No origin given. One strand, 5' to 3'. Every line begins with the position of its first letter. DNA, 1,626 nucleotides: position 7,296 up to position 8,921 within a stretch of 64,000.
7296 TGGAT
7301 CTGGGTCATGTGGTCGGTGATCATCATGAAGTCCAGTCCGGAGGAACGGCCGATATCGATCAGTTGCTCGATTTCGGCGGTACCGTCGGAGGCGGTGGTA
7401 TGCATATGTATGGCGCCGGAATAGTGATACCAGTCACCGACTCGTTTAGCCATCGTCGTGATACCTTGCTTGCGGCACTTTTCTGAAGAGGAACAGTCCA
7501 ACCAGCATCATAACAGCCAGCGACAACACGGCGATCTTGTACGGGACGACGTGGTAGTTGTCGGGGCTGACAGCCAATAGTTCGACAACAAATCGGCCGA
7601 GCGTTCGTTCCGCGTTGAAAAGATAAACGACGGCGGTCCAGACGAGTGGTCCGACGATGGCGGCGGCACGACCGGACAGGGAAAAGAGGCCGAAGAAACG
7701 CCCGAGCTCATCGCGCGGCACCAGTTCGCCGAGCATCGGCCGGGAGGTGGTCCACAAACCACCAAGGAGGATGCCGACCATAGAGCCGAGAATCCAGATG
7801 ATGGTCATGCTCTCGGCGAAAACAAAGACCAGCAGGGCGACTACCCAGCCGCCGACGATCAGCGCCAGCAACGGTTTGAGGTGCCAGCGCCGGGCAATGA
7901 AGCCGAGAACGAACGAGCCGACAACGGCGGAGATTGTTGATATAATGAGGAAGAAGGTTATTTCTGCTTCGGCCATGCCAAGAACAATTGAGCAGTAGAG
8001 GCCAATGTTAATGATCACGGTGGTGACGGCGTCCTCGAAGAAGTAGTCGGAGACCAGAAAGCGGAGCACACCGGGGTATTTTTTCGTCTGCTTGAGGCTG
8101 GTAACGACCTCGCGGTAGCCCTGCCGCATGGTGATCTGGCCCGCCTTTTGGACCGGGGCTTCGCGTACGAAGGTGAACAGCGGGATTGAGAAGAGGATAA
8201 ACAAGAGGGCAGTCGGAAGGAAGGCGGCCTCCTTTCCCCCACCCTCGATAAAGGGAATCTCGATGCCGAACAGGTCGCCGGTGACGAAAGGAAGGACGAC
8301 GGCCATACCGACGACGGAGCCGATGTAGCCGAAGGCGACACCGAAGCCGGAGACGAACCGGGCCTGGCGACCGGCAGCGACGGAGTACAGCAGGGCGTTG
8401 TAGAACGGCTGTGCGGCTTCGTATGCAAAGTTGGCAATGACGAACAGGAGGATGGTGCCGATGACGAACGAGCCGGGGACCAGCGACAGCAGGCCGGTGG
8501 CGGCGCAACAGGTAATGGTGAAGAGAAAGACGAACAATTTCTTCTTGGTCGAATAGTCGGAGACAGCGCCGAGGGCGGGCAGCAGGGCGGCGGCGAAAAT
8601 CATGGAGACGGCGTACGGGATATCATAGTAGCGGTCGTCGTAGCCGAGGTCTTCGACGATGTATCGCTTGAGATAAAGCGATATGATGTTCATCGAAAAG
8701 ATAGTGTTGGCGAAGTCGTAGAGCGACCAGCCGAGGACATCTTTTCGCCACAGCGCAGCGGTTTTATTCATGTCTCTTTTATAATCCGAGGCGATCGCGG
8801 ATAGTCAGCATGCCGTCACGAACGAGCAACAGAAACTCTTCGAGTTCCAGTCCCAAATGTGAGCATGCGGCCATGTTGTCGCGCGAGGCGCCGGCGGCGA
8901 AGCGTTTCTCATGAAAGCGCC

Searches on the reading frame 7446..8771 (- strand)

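Call 83: search_protein_families(library=pfam, proteins=[window:7446-8771:-], max_evalue=0.000001)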
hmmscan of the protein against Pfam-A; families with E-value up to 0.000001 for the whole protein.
window:7446-8771:- (441 aa): 2 families
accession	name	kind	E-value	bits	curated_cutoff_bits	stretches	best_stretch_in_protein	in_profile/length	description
PF11700.14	ATG22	-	2.5e-36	125.8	24.1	1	138-402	191-465/482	Vacuole effluxer Atg22 like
PF07690.21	MFS_1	-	5.2e-26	91.8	33.4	2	252-436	15-180/347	Major Facilitator Superfamily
